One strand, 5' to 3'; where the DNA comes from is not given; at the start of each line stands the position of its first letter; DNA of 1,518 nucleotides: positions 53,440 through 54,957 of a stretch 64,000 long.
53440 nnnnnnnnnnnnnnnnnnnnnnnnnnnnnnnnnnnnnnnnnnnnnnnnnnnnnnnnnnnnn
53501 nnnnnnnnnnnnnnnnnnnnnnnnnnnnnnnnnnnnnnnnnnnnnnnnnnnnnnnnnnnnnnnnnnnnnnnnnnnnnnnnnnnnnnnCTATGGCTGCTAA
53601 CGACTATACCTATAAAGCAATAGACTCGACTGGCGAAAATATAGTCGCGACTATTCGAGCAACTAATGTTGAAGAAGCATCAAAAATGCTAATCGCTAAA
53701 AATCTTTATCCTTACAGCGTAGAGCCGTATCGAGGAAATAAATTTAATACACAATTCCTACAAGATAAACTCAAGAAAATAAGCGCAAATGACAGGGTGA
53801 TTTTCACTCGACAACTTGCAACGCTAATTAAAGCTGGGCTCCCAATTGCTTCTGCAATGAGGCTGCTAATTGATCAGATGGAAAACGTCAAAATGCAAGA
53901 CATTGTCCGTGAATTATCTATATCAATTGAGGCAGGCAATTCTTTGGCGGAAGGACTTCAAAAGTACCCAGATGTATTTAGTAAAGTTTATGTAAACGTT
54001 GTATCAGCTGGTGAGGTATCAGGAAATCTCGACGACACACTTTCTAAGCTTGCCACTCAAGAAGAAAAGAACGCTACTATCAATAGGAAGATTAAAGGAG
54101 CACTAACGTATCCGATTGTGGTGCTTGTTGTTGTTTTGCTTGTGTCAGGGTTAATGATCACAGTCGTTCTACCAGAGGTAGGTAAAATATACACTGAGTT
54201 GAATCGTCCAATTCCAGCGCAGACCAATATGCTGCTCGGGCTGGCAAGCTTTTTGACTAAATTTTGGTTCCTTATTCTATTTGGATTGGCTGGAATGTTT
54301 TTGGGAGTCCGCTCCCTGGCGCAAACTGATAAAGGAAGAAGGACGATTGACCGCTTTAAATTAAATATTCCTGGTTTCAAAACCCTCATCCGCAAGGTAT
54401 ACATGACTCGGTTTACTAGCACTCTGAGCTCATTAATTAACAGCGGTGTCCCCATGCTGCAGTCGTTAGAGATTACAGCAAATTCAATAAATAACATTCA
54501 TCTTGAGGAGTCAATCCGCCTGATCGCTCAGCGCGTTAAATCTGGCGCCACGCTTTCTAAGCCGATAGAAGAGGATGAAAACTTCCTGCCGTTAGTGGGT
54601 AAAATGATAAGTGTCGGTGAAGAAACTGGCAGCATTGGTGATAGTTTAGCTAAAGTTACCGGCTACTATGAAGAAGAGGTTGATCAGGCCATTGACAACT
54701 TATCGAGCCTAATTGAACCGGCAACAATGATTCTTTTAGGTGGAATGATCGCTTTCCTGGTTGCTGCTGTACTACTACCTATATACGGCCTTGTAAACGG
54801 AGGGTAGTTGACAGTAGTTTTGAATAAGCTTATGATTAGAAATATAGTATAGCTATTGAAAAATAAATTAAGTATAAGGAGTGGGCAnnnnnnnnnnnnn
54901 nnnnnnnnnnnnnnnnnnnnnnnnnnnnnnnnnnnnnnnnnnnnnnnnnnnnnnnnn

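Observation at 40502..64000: A ~23.5-kb contiguous surface/attachment super-locus as a candidate host-interaction system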

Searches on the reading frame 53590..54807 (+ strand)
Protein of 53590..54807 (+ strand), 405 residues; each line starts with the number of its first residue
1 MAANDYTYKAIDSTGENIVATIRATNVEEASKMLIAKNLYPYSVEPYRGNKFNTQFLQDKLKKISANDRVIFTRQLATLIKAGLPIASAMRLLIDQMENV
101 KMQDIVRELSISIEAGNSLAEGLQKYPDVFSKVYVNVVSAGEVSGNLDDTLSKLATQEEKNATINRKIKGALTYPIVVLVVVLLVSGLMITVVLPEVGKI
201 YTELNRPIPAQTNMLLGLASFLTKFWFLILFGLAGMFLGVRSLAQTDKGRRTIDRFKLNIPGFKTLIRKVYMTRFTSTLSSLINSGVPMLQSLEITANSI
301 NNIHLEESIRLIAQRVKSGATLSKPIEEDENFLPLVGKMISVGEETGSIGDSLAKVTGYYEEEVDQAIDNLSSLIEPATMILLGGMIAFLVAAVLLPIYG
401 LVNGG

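Call 5: search_protein_families(library=pfam, proteins=[window:53590-54807:+], max_evalue=1)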
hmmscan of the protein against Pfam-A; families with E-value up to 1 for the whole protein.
window:53590-54807:+ (405 aa): 7 families
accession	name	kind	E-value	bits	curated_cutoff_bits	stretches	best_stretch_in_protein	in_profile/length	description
PF00482.28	T2SSF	-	3.5e-59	198.7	25.2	2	72-195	1-125/125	Type II secretion system (T2SS), protein F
PF20990.2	DUF2207_C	-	0.048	13.8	33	1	159-256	122-203/247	Predicted membrane protein (DUF2207) C-terminal domain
PF09739.14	MCM_bind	-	0.048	12.6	25.6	0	250-306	328-380/577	Mini-chromosome maintenance replisome factor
PF03631.20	Virul_fac_BrkB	-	0.096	12.7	33.7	1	137-236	84-179/259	Virulence factor BrkB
PF23494.1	bPH_10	-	0.13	12.1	27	1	177-241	11-72/151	YqeB-like bacterial PH domain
PF23858.1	DUF7220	-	0.16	12.8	28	1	371-401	5-35/70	Family of unknown function (DUF7220)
PF13980.11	UPF0370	-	0.18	12.4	28.1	1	221-254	3-37/61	Uncharacterised protein family (UPF0370)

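Call 26: find_homologous_proteins(query=window:53590-54807:+, max_evalue=1e-30)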
Query window:53590-54807:+ (405 aa): 3518 proteins with E <= 1e-30 among 8000 candidates; the best 120 are listed.
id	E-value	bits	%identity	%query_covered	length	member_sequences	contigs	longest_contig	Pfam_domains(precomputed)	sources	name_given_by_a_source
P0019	6.8e-253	856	100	100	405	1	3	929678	PF00482.29,PF28597.1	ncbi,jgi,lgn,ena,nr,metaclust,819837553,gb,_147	ncbi:TPA: type II secretion system F family protein [Candidatus Saccharibacteria bacterium]|nr:type 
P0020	5.8e-222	754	86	100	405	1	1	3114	PF00482.29,PF28597.1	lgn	-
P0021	2.7e-166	571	63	99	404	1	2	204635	PF00482.29,PF28597.1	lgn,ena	-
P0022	1.5e-161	556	64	99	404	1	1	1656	PF00482.29,PF28597.1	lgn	-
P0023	1.7e-135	470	54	99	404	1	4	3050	PF00482.29,PF28597.1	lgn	-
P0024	3.6e-133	462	53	98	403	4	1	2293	PF00482.29,PF28597.1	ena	-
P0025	2.8e-132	459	52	99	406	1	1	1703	PF00482.29,PF28597.1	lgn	-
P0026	4.0e-132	459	52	99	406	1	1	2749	PF00482.29,PF28597.1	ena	-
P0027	5.3e-132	459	54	98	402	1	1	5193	PF00482.29,PF28597.1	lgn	-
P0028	1.1e-131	457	52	99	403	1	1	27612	PF00482.29,PF28597.1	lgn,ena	-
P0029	2.2e-131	456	53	99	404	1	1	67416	PF00482.29,PF28597.1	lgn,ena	-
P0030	3.3e-131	456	53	99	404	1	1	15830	PF00482.29,PF28597.1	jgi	jgi:type IV pilus assembly protein PilC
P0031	2.1e-130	453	52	99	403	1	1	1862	PF00482.29,PF28597.1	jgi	jgi:type IV pilus assembly protein PilC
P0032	8.3e-130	451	51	99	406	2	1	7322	PF00482.29,PF28597.1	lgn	-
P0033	9.5e-130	451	50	99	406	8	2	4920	PF00482.29,PF28597.1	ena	-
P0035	2.7e-129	450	53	99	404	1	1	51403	PF00482.29,PF28597.1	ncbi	ncbi:MAG: type II secretion system F family protein [Candidatus Saccharimonadia bacterium]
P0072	1.1e-101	359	45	99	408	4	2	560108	PF00482.29,PF28597.1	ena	-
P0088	3.2e-97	344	43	98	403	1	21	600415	PF00482.29,PF28597.1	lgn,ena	-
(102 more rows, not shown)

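Call 27: find_encoding_contigs(protein=P0021, flank=10000, max_places=2)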
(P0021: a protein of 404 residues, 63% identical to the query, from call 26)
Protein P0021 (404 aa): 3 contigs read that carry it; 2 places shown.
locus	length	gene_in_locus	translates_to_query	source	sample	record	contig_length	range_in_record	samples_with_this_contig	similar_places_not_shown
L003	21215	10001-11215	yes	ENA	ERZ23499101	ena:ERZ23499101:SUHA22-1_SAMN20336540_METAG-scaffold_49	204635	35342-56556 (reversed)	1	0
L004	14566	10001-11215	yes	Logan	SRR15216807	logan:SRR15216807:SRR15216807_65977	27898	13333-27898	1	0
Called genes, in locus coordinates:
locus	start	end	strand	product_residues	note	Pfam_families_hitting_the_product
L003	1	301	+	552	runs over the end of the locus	-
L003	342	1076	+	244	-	PF01255:Prenyltransf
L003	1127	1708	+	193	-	PF13424:TPR_12 (faint), PF07719:TPR_2 (faint), PF14559:TPR_19 (faint)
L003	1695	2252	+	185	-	-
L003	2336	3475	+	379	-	PF04122:CW_binding_2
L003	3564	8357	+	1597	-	-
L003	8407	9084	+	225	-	-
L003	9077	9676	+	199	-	PF04350:PilO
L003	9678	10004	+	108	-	-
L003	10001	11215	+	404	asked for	PF28597:T2SSF_N, PF00482:T2SSF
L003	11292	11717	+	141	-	PF07963:N_methyl (weak)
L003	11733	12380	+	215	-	-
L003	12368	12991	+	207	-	-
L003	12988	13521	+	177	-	PF07963:N_methyl (weak)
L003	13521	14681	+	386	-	-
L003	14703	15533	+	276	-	-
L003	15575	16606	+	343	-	PF25216:Volactin (weak), PF11104:PilM_2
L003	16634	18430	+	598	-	PF05157:MshEN, PF00437:T2SSE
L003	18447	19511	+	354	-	PF00437:T2SSE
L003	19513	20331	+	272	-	PF06750:A24_N_bact, PF01478:Peptidase_A24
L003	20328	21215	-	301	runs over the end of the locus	PF02899:Phage_int_SAM_1, PF13102:Phage_int_SAM_5, PF13495:Phage_int_SAM_4 (weak), PF00589:Phage_integrase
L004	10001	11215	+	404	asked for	PF28597:T2SSF_N, PF00482:T2SSF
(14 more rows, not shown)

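Call 28: find_encoding_contigs(protein=P0029, flank=10000, max_places=2)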
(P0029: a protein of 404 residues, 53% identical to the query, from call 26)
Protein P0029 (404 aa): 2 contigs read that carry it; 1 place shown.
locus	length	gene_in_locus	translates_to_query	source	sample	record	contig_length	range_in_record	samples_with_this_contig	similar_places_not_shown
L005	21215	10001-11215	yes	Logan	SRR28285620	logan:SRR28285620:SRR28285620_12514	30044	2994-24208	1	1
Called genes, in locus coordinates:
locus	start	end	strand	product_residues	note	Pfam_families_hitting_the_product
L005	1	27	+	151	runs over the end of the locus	PF00436:SSB, PF22657:SSB_1 (weak)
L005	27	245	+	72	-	PF01084:Ribosomal_S18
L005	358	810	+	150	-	PF08207:EFP_N (weak), PF01132:EFP, PF09285:Elong-fact-P_C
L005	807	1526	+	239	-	PF01479:S4, PF01728:FtsJ, PF13649:Methyltransf_25 (weak)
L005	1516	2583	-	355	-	PF01926:MMR_HSR1, PF02421:FeoB_N, PF06071:YchF-GTPase_C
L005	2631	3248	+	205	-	-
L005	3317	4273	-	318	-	PF26549:Tricorn_N, PF26550:Tricorn_2nd, PF12894:ANAPC4_WD40 (faint), PF23381:Beta-prop_IFT122_1st (faint), PF07676:PD40, PF26549:Tricorn_N (weak), PF07676:PD40 (weak), PF26549:Tricorn_N, +4 more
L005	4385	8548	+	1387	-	-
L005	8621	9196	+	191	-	PF05137:PilN (weak)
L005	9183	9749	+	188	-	PF04612:T2SSM (faint), PF04350:PilO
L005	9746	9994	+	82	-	-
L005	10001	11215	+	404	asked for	PF28597:T2SSF_N, PF00482:T2SSF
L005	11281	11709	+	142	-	PF07963:N_methyl (weak)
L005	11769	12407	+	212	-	PF07963:N_methyl (faint)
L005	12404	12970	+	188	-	-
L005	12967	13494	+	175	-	-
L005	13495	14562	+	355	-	-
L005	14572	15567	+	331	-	PF13145:Rotamase_2 (weak), PF00639:Rotamase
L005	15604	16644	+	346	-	PF06723:MreB_Mbl (faint), PF11104:PilM_2, PF14450:FtsA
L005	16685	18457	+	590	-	PF05157:MshEN, PF00437:T2SSE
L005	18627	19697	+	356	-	PF00437:T2SSE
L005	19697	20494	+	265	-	PF06750:A24_N_bact, PF01478:Peptidase_A24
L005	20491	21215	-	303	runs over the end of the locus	PF02899:Phage_int_SAM_1, PF13102:Phage_int_SAM_5, PF13495:Phage_int_SAM_4 (weak), PF00589:Phage_integrase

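Call 29: find_encoding_contigs(protein=P0035, flank=10000, max_places=2)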
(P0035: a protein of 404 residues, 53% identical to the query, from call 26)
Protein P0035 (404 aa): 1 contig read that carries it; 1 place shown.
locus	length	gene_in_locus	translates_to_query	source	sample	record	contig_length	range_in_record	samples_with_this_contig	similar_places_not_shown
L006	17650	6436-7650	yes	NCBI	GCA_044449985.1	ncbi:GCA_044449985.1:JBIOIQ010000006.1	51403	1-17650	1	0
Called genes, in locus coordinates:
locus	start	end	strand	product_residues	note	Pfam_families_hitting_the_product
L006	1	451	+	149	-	?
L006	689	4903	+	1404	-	-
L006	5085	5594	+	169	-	-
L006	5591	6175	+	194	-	PF04350:PilO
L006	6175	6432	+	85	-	-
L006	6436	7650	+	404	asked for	PF28597:T2SSF_N, PF00482:T2SSF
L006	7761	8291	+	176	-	PF07963:N_methyl (weak)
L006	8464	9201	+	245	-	PF07963:N_methyl (weak)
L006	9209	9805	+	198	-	-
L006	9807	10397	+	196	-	-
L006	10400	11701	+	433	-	-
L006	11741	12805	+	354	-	PF13624:SurA_N_3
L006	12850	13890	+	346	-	PF11104:PilM_2, PF06723:MreB_Mbl (faint), PF14450:FtsA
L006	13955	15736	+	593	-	PF05157:MshEN, PF00437:T2SSE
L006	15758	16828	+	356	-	PF00437:T2SSE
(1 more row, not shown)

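Call 31: find_related_loci(query=A1, collection=genome_contigs, flank=10000)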
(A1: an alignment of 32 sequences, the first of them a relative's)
Query A1 (405 aa) in genome_contigs; peptide patterns used: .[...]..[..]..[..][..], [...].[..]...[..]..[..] (x = any residue, [..] = any of these).
600 stretches matched a pattern (row limit reached: there are more); 596 encode a relative of the query (tblastn E <= 1e-3); the best 80 are kept; 80 distinct loci.
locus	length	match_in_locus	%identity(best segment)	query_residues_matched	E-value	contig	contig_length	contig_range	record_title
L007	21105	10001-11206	50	4-403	4e-138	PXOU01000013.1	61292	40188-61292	MAG: Candidatus Saccharibacteria bacterium QS_5_54_17 qs_5_scaffold_47, whole genome shotgun sequence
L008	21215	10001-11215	46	1-405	2e-117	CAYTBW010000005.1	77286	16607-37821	MAG TPA_asm: uncultured Candidatus Saccharibacteria bacterium isolate SRP285395_co2_395 genome assembly, contig: NODE_40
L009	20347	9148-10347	44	5-405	6e-114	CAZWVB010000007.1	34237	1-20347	MAG TPA_asm: uncultured Candidatus Saccharibacteria bacterium isolate binchicken_co118_27 genome assembly, contig: NODE_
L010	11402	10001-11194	44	5-402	9e-113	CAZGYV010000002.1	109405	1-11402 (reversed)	MAG TPA_asm: uncultured Candidatus Saccharibacteria bacterium isolate SRP192515_co1_377 genome assembly, contig: NODE_92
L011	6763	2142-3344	44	5-405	5e-112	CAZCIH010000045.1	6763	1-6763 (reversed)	MAG TPA_asm: uncultured Candidatus Saccharibacteria bacterium isolate SRP189682_co1_501 genome assembly, contig: NODE_30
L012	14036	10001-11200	45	5-405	6e-112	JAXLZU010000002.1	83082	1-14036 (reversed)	MAG: Candidatus Saccharibacteria bacterium isolate STL-PAT10 C2.14.fa-2, whole genome shotgun sequence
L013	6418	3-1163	43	14-403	2e-111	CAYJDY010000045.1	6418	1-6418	MAG TPA_asm: uncultured Candidatus Saccharibacteria bacterium isolate ERP123247_co1_97 genome assembly, contig: NODE_793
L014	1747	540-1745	44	4-405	5e-118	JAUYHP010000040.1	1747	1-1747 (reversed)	MAG: bacterium isolate C24_maxbin.158_sub C24_k141_703465, whole genome shotgun sequence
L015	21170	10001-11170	44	14-405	7e-110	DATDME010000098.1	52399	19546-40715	MAG TPA_asm: Candidatus Saccharimonadia bacterium isolate SMAG_U403 k141_1953917, whole genome shotgun sequence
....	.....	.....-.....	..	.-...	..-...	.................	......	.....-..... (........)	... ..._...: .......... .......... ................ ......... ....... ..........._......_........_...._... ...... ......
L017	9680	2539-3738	43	5-405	8e-104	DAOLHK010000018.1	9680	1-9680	MAG TPA_asm: Candidatus Saccharibacteria bacterium isolate AMR_MDS_0256 NODE_391_length_9680_cov_12.947636, whole genome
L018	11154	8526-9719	43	4-403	4e-103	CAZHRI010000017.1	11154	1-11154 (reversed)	MAG TPA_asm: uncultured Candidatus Saccharibacteria bacterium isolate SRP274231_co1_104 genome assembly, contig: NODE_60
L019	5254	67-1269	43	5-405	6e-103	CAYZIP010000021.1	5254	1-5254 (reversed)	MAG TPA_asm: uncultured Candidatus Saccharibacteria bacterium isolate SRP342105_co3_46 genome assembly, contig: NODE_219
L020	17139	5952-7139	40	6-403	4e-102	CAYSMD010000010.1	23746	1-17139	MAG TPA_asm: uncultured Candidatus Saccharibacteria bacterium isolate SRP286056_co2_117 genome assembly, contig: NODE_31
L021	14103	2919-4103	41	6-402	4e-102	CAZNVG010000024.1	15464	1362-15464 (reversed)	MAG TPA_asm: uncultured Candidatus Saccharibacteria bacterium isolate SRP342105_co1_34 genome assembly, contig: NODE_515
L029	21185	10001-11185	42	6-401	7e-99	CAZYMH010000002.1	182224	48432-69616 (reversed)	MAG TPA_asm: uncultured Candidatus Saccharibacteria bacterium isolate SRP300315_co1_59 genome assembly, contig: NODE_25_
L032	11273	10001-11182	42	6-401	1e-98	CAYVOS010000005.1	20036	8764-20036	MAG TPA_asm: uncultured Candidatus Saccharibacteria bacterium isolate SRP226684_co1_59 genome assembly, contig: NODE_199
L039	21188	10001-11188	43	6-402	2e-97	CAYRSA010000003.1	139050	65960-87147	MAG TPA_asm: uncultured Candidatus Saccharibacteria bacterium isolate SRP173033_co1_291 genome assembly, contig: NODE_14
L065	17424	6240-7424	40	6-404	1e-95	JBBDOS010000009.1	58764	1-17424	MAG: Candidatus Saccharimonadales bacterium isolate LejiaB_40_21 Lejia_B_669_length_58764_cov_13, whole genome shotgun s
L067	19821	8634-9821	40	6-401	1e-95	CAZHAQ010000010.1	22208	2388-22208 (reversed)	MAG TPA_asm: uncultured Candidatus Saccharibacteria bacterium isolate SRP268622_co1_526 genome assembly, contig: NODE_48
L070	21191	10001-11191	41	6-403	5e-96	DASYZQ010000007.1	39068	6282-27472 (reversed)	MAG TPA_asm: Candidatus Saccharimonadales bacterium isolate SMAG_U6366 k141_218718, whole genome shotgun sequence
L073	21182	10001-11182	41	6-403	1e-95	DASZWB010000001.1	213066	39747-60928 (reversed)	MAG TPA_asm: Candidatus Saccharimonadales bacterium isolate SMAG_U6146 k141_403142, whole genome shotgun sequence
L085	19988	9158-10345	41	6-402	1e-93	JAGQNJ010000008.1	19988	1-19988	MAG: Candidatus Saccharibacteria bacterium isolate HKST-UBA65 NODE_8_length_19988_cov_3.371302, whole genome shotgun seq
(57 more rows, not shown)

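Call 69: search_protein_families(library=pfam, proteins=[L085:2171-3430:+, L070:3101-4360:+, L039:17025-18284:+, L032:2981-4240:+, L067:1592-2851:+, L029:2974-4233:+, L065:2196-3455:+, L073:2881-4140:+, L015:2836-4095:+], max_evalue=1)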
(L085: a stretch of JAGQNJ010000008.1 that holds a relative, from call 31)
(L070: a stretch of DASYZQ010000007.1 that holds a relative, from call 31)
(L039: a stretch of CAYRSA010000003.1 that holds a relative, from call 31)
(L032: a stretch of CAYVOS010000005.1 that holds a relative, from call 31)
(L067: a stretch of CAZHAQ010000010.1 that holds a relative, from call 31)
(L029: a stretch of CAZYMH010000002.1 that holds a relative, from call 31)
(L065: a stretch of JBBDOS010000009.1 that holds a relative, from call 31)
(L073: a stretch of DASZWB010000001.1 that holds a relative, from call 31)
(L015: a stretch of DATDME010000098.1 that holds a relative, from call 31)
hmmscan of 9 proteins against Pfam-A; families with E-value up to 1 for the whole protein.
L085:2171-3430:+ (420 aa): 1 family
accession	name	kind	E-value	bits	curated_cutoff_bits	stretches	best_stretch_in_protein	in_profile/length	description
PF24269.1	DUF7467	-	0.29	12.3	27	0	245-279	33-65/116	Domain of unknown function (DUF7467)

L070:3101-4360:+ (420 aa): 1 family
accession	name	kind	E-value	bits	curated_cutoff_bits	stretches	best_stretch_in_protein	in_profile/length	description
PF23981.1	DUF7305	-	0.0099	16.2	27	1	239-362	80-169/185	Domain of unknown function (DUF7305)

L039:17025-18284:+ (420 aa): 0 families

L032:2981-4240:+ (420 aa): 0 families

L067:1592-2851:+ (420 aa): 0 families

L029:2974-4233:+ (420 aa): 1 family
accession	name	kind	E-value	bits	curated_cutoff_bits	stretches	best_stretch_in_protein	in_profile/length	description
PF23981.1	DUF7305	-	0.002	18.5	27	1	234-316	86-149/185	Domain of unknown function (DUF7305)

L065:2196-3455:+ (420 aa): 0 families

L073:2881-4140:+ (420 aa): 0 families

L015:2836-4095:+ (420 aa): 2 families
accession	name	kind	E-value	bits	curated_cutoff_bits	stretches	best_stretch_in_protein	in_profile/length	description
PF23438.1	DUF7123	-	0.2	12.3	27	1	235-274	31-68/70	Domain of unknown function (DUF7123)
PF23619.1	Ig_VWA7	-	0.47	11.2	27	0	4-34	2-32/104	VWA7 Ig-like domain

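Call 76: find_encoding_contigs(protein=P0088, flank=10000, max_places=1)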
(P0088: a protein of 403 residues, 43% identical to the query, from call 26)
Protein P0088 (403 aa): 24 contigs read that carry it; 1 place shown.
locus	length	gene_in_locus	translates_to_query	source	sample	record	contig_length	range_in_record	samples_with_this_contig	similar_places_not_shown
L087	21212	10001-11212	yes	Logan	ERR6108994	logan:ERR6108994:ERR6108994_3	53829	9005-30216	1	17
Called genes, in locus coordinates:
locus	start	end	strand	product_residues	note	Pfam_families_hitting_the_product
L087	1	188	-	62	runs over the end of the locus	-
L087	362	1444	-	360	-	PF01926:MMR_HSR1, PF02421:FeoB_N, PF06071:YchF-GTPase_C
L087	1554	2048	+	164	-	-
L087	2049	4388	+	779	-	-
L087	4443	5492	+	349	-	PF11104:PilM_2, PF14450:FtsA (faint)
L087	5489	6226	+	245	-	-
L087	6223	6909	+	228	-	-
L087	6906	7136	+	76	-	-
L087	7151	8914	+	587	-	PF05157:MshEN, PF00437:T2SSE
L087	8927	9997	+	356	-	PF00437:T2SSE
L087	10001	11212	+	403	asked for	PF28597:T2SSF_N, PF00482:T2SSF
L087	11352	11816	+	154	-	PF07963:N_methyl (weak)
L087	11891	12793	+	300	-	PF06750:A24_N_bact, PF01478:Peptidase_A24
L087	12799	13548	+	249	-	-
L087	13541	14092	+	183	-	-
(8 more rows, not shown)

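Call 77: find_encoding_contigs(protein=P0072, flank=10000, max_places=1)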
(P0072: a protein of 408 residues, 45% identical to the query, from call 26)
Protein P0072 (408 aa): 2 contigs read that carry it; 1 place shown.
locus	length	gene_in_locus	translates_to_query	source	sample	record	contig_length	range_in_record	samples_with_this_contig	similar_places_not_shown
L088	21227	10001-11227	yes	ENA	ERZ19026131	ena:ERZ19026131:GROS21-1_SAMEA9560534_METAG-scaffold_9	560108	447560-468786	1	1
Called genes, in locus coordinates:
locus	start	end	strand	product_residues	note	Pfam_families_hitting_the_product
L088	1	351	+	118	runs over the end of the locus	PF01250:Ribosomal_S6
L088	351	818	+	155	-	PF00436:SSB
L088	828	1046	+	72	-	PF01084:Ribosomal_S18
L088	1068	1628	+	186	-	PF08207:EFP_N, PF01132:EFP, PF09285:Elong-fact-P_C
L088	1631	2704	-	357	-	PF01926:MMR_HSR1, PF02421:FeoB_N, PF06071:YchF-GTPase_C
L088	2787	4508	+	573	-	-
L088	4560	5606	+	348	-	PF11104:PilM_2, PF14450:FtsA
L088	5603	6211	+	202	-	PF05137:PilN (weak)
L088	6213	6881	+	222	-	PF04350:PilO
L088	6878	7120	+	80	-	-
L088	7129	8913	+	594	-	PF05157:MshEN, PF00437:T2SSE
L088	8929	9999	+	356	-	PF00437:T2SSE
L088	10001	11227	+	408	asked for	PF28597:T2SSF_N, PF00482:T2SSF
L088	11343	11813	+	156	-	PF07963:N_methyl (weak)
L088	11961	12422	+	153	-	PF07963:N_methyl (weak)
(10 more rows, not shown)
